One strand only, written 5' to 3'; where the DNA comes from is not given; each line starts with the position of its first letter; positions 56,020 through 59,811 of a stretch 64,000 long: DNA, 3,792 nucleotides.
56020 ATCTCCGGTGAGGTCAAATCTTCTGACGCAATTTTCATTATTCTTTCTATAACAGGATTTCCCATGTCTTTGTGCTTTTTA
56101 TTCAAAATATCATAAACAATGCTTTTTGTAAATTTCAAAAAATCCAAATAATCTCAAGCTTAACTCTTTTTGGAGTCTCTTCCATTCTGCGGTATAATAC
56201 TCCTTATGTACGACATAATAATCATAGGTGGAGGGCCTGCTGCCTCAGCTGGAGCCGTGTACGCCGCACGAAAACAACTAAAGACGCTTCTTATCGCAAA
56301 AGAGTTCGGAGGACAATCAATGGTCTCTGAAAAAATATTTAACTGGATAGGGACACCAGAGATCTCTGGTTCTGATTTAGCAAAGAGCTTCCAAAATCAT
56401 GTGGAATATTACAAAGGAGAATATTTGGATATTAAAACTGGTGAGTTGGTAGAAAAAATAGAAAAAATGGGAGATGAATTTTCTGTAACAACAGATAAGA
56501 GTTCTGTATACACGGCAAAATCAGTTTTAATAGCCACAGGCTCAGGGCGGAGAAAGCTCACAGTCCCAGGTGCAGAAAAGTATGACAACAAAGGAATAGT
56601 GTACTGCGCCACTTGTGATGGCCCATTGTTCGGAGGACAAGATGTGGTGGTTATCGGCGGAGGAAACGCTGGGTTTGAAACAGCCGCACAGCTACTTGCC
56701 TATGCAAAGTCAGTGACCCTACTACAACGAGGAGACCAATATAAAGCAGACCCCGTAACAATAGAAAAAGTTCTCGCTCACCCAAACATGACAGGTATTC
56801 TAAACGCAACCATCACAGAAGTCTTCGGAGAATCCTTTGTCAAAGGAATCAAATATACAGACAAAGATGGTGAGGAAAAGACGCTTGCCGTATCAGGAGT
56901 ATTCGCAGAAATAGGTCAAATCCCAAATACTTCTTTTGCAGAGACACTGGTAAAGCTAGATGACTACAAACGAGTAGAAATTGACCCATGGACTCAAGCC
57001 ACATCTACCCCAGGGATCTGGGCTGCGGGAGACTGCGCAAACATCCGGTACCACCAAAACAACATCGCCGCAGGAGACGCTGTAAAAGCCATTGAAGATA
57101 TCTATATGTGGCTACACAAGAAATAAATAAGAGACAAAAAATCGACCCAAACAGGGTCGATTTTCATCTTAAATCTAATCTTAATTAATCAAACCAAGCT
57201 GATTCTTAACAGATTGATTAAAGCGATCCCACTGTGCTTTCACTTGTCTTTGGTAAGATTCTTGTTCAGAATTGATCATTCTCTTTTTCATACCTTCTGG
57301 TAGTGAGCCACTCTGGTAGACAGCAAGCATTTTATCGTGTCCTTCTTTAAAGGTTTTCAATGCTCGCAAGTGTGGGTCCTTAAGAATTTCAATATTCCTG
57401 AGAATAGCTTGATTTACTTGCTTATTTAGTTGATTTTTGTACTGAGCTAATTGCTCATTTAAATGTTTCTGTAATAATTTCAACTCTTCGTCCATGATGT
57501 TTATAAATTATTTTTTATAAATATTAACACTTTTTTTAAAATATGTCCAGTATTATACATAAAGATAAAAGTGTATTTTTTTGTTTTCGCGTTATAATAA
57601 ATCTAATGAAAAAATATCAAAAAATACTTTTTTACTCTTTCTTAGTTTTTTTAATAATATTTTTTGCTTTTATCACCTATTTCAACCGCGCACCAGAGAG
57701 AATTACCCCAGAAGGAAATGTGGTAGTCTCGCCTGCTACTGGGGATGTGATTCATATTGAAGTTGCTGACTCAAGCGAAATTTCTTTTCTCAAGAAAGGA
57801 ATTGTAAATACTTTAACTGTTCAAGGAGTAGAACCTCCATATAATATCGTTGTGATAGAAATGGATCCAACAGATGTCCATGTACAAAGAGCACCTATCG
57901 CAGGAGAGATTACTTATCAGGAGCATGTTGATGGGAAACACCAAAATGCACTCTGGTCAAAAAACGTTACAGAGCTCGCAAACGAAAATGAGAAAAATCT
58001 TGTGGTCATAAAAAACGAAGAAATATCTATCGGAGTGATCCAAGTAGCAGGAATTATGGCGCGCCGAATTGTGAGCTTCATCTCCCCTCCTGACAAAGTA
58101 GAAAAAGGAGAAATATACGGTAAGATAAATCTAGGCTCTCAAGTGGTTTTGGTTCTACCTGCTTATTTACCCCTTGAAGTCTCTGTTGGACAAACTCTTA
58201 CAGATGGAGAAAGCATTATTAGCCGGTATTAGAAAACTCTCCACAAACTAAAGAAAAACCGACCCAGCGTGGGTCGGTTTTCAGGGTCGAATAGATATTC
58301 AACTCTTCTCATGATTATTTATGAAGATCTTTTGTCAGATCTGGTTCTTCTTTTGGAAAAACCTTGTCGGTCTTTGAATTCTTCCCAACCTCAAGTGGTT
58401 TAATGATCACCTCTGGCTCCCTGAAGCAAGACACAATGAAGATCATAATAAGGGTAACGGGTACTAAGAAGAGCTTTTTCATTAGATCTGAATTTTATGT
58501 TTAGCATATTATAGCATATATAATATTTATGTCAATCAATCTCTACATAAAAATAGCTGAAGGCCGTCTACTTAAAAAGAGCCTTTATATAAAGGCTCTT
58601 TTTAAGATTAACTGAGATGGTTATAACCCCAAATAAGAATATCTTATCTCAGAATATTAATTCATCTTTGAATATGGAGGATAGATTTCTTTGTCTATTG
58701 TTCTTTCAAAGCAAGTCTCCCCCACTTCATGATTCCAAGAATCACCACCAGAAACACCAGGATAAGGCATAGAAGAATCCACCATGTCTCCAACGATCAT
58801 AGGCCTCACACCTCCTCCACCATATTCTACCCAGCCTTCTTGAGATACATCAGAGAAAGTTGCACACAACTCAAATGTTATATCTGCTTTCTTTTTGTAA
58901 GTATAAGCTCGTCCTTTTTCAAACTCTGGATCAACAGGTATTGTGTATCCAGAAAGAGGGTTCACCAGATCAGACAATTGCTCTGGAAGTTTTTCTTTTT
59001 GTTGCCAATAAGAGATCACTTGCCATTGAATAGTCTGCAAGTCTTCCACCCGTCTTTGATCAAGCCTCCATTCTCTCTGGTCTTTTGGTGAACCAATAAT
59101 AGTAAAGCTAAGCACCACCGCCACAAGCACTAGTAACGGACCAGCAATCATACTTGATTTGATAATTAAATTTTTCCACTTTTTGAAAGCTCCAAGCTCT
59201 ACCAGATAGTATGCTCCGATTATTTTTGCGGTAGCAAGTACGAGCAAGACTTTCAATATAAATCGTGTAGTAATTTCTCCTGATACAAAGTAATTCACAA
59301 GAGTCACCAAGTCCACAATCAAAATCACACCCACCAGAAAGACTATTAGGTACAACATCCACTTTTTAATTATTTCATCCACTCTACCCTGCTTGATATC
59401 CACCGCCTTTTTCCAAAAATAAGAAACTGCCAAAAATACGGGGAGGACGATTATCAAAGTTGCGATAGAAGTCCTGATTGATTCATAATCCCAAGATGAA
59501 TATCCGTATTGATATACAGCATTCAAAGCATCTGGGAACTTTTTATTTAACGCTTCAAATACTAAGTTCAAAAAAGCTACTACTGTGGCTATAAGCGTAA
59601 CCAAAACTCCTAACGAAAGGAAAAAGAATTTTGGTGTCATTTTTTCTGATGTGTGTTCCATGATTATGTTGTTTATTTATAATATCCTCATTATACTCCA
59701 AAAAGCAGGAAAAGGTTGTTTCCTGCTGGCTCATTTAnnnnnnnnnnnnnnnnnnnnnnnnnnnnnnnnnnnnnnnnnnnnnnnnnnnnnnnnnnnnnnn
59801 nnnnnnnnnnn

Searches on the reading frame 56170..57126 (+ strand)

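Call 4: search_protein_families(library=pfam, proteins=[window:56170-57126:+], max_evalue=1)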
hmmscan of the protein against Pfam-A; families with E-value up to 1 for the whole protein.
window:56170-57126:+ (318 aa): 18 families
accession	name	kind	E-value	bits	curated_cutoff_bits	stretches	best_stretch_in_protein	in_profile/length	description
PF07992.20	Pyr_redox_2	-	5.2e-45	154.5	26.1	1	14-300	1-289/291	Pyridine nucleotide-disulphide oxidoreductase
PF13738.12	Pyr_redox_3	-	6.4e-28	98.3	30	1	68-287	81-305/305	Pyridine nucleotide-disulphide oxidoreductase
PF00890.30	FAD_binding_2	-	3.5e-11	43.4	20.4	2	15-81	1-67/414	FAD binding domain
PF01134.28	GIDA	-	2.8e-10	40.3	22.1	2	158-192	1-29/391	Glucose inhibited division protein A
PF03486.20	HI0933_like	-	6.9e-10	39.2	50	3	158-190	2-34/244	HI0933-like protein Rossmann domain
PF12831.13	FAD_oxidored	-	1.8e-09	37.8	27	2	15-49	1-37/416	FAD dependent oxidoreductase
PF01266.30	DAO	-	3.1e-09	37.3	27.9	2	158-190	1-33/353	FAD dependent oxidoreductase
PF00070.33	Pyr_redox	-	1e-08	36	22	1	159-229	2-79/82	Pyridine nucleotide-disulphide oxidoreductase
PF13241.12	NAD_binding_7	-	4.2e-05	24.5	22.1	1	156-188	7-39/104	Putative NAD(P)-binding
PF01946.23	Thi4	-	6.4e-05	22.7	26.2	1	14-58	18-65/235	Thi4 family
PF05834.18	Lycopene_cycl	-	9.8e-05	22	23.4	1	158-190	1-35/380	Lycopene cyclase protein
PF13450.12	NAD_binding_8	-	0.00033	21.3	21.9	1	18-49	1-34/68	NAD(P)-binding Rossmann-like domain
PF04820.20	Trp_halogenase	-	0.004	16.5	21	1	158-229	1-78/458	Tryptophan halogenase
PF13454.12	NAD_binding_9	-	0.02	15.3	21.8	0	93-125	122-154/155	FAD-NAD(P)-binding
PF01494.25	FAD_binding_3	-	0.023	14.4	22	1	158-189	3-34/349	FAD binding domain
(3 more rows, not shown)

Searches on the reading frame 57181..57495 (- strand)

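Call 4: search_protein_families(library=pfam, proteins=[window:57181-57495:-], max_evalue=1)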
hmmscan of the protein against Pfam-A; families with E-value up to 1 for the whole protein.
window:57181-57495:- (104 aa): 2 families
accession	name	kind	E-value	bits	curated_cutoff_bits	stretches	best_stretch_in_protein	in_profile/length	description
PF04837.17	MbeB_N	-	0.18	12.6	22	0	77-100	18-41/52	MbeB-like, N-term conserved region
PF20421.4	DHR-2_Lobe_C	-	0.33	11.4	26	0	69-97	73-101/103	DHR-2, Lobe C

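Call 5: search_protein_families(library=ncbifam, proteins=[window:57181-57495:-], max_evalue=1)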
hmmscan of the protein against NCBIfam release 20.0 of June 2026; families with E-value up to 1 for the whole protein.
window:57181-57495:- (104 aa): 3 families
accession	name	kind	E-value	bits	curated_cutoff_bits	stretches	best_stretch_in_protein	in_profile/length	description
NF004411.0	PRK05759.1-2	equivalog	0.037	14.1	131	1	3-47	52-96/156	F0F1 ATP synthase subunit B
NF006293.0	PRK08476.1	equivalog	0.057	13.6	118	1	3-29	114-140/141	F0F1 ATP synthase subunit B'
TIGR02105.1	III_needle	equivalog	0.06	13.8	41.7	1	12-42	6-35/72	type III secretion system needle filament subunit SctF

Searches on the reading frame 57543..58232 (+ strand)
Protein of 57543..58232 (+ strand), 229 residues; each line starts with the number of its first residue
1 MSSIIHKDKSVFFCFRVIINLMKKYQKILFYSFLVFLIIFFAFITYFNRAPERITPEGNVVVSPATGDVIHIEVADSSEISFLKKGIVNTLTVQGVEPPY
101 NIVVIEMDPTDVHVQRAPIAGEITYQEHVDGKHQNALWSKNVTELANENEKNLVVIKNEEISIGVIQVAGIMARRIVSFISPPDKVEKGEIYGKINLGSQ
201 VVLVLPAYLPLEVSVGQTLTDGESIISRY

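Call 4: search_protein_families(library=pfam, proteins=[window:57543-58232:+], max_evalue=1)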
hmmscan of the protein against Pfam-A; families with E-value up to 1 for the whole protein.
window:57543-58232:+ (229 aa): 3 families
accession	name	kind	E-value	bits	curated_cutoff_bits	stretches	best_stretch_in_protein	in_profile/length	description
PF02666.20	PS_Dcarbxylase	-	8.5e-35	120.7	22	1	40-226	1-197/198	Phosphatidylserine decarboxylase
PF13222.11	DUF4030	-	0.028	14.9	25.2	1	69-108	6-44/142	Protein of unknown function (DUF4030)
PF05170.20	AsmA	-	0.073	12.3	29.8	1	22-73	1-53/607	AsmA family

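Call 5: search_protein_families(library=ncbifam, proteins=[window:57543-58232:+], max_evalue=1)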
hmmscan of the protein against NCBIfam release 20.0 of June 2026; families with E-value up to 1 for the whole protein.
window:57543-58232:+ (229 aa): 15 families
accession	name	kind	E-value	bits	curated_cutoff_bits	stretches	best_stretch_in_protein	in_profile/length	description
TIGR00164.2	AS_decarb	equivalog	6.4e-46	156.3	230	1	17-228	12-210/215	archaetidylserine decarboxylase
NF003685.0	PRK05305.2-5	equivalog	3.3e-45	153.8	183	1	10-228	7-192/198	phosphatidylserine decarboxylase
NF003678.0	PRK05305.1-2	equivalog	3.4e-40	137.7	225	1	14-228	21-216/218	phosphatidylserine decarboxylase family protein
NF003679.0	PRK05305.1-3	equivalog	1.2e-35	123.2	252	1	4-228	26-232/234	phosphatidylserine decarboxylase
NF003682.0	PRK05305.2-2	equivalog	9.2e-35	119.9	284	1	12-229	17-212/212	phosphatidylserine decarboxylase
NF003677.0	PRK05305.1-1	equivalog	1.5e-34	119.3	315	1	5-228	14-219/232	phosphatidylserine decarboxylase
NF003683.0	PRK05305.2-3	equivalog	5.8e-32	110.7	244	2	103-228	79-202/204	phosphatidylserine decarboxylase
NF003680.0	PRK05305.1-5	equivalog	3.4e-28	98.4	262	1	4-228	9-213/217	phosphatidylserine decarboxylase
NF003684.0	PRK05305.2-4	equivalog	4.7e-28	98.3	317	1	5-227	9-212/228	phosphatidylserine decarboxylase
NF038088.1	anchor_synt_D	exception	8.2e-27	93.9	240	2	103-227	73-193/194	protein sorting system archaetidylserine decarboxylase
NF003681.0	PRK05305.2-1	equivalog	2.1e-23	82.9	377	1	2-227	8-216/231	phosphatidylserine decarboxylase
TIGR00163.1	PS_decarb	equivalog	2.8e-05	23.4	111.75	1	57-207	33-218/243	archaetidylserine decarboxylase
NF001941.0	PRK00723.1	equivalog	4.7e-05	22.8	371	1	52-205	99-262/297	phosphatidylserine decarboxylase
NF003038.0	PRK03934.1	equivalog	0.00012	21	285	2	185-225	222-263/267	phosphatidylserine decarboxylase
NF002853.0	PRK03140.1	equivalog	0.00015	21.2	307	1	49-206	69-233/262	phosphatidylserine decarboxylase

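Call 61: find_related_loci(query=window:57543-58232:+, collection=genome_contigs, flank=10000)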
Query window:57543-58232:+ (229 aa) in genome_contigs; peptide patterns used: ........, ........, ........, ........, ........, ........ (x = any residue, [..] = any of these).
183 stretches matched a pattern; 2 encode a relative of the query (tblastn E <= 1e-3); 2 distinct loci.
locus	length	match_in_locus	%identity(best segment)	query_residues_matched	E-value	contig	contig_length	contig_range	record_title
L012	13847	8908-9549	75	13-229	3e-112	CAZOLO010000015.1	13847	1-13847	MAG TPA_asm: uncultured Candidatus Saccharibacteria bacterium isolate SRP118108_co5_556 genome assembly, contig: NODE_44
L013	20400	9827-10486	66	10-229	7e-99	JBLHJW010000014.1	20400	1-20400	MAG: Candidatus Paceibacteria bacterium isolate 3300054698_52 Ga0535670_0004182, whole genome shotgun sequence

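Call 70: search_protein_families(library=pfam, proteins=[L013:10761-11663:+, L013:11709-13019:+, L013:13233-14009:+, L012:9801-11489:-, L012:13032-13700:-], max_evalue=0.001)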
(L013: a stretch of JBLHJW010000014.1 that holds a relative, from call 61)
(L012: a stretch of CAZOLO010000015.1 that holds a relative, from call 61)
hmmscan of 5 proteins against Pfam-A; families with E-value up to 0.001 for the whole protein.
L013:10761-11663:+ (300 aa): 3 families
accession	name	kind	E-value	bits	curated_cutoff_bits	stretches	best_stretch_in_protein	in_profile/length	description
PF00106.31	adh_short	-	4.3e-30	105.1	26.6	1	21-225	1-191/195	short chain dehydrogenase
PF13561.12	adh_short_C2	-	1.8e-16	60.9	27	1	27-170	1-144/236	Enoyl-(Acyl carrier protein) reductase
PF08659.16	KR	-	2.9e-05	24.5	22.6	1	22-158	2-138/180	KR domain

L013:11709-13019:+ (436 aa): 2 families
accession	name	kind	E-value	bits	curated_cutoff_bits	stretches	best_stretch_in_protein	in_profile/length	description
PF03441.19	FAD_binding_7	-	1.1e-73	247.4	27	1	254-404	1-153/203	FAD binding domain of DNA photolyase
PF00875.24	DNA_photolyase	-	1.4e-39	136.1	26.6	1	7-165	2-159/164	DNA photolyase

L013:13233-14009:+ (258 aa): 1 family
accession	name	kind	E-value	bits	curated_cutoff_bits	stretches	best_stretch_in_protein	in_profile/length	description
PF04832.17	SOUL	-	7.4e-46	156.8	27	1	58-252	1-172/173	SOUL heme-binding protein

L012:9801-11489:- (562 aa): 2 families
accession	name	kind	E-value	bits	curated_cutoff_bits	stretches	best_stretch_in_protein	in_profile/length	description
PF00999.27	Na_H_Exchanger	-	1e-51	176.4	26.2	1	12-368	2-370/375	Sodium/hydrogen exchanger, transmembrane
PF02254.24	TrkA_N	-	8.4e-19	68.4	23.8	1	403-518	1-116/116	TrkA-N domain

L012:13032-13700:- (222 aa): 1 family
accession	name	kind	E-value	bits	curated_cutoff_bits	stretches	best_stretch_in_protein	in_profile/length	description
PF13398.12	Peptidase_M50B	-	8.9e-05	22.7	26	1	57-132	16-96/201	Peptidase M50B-like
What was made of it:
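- The slot holds SDR, photolyase and SOUL genes, or a Na/H exchanger, in those genomes (call 70).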

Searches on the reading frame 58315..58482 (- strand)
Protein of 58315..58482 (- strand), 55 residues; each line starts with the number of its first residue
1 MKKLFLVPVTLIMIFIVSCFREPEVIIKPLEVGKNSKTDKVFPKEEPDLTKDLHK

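Call 4: search_protein_families(library=pfam, proteins=[window:58315-58482:-], max_evalue=1)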
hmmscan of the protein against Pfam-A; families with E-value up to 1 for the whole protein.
window:58315-58482:- (55 aa): 0 families

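Call 5: search_protein_families(library=ncbifam, proteins=[window:58315-58482:-], max_evalue=1)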
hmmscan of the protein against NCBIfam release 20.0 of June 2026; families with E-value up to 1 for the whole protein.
window:58315-58482:- (55 aa): 1 family
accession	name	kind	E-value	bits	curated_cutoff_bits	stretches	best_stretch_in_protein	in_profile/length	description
NF050142.1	PG1828_fam_lipo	equivalog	0.026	15.2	50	1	1-22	1-22/59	PG1828 family lipoprotein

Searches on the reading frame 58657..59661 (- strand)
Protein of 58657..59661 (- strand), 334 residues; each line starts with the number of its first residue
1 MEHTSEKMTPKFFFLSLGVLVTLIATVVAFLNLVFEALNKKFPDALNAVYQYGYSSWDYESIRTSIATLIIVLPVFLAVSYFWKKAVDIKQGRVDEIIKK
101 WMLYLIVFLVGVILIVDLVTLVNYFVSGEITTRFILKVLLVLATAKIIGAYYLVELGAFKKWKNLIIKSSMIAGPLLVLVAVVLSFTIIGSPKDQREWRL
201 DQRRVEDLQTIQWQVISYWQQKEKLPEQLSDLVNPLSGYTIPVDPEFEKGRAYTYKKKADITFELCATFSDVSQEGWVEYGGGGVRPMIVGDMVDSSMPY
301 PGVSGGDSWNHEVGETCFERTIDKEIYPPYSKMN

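Call 4: search_protein_families(library=pfam, proteins=[window:58657-59661:-], max_evalue=1)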
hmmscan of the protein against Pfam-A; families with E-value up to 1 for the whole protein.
window:58657-59661:- (334 aa): 1 family
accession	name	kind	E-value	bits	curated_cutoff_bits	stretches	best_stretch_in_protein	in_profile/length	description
PF18920.5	DUF5671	-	3.6e-15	56.5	28.4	1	13-151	2-131/132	Domain of unknown function (DUF5671)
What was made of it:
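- Checked: The DUF5671 membrane protein at 58657..59661(-) has a Pfam E-value of 3.6e-15 (call 4).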

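Call 5: search_protein_families(library=ncbifam, proteins=[window:58657-59661:-], max_evalue=1)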
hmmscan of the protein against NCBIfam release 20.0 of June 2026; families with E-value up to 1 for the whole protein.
window:58657-59661:- (334 aa): 2 families
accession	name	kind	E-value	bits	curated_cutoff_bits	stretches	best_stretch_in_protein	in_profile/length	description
TIGR03592.1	yidC_oxa1_cterm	subfamily_domain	0.083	12.9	84.3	1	64-132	115-182/191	membrane protein insertase YidC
NF002740.0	PRK02724.1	equivalog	0.21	11.3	135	0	194-224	68-97/117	30S ribosomal protein PSRP-3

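Call 8: search_protein_families(library=padloc, proteins=[window:58657-59661:-], max_evalue=1)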
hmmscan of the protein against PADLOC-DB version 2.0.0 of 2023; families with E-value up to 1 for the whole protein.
window:58657-59661:- (334 aa): 0 families
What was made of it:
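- No PADLOC model matches (call 8).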

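Call 9: search_protein_families(library=phrogs, proteins=[window:58657-59661:-], max_evalue=1)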
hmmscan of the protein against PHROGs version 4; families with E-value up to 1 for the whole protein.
window:58657-59661:- (334 aa): 0 families
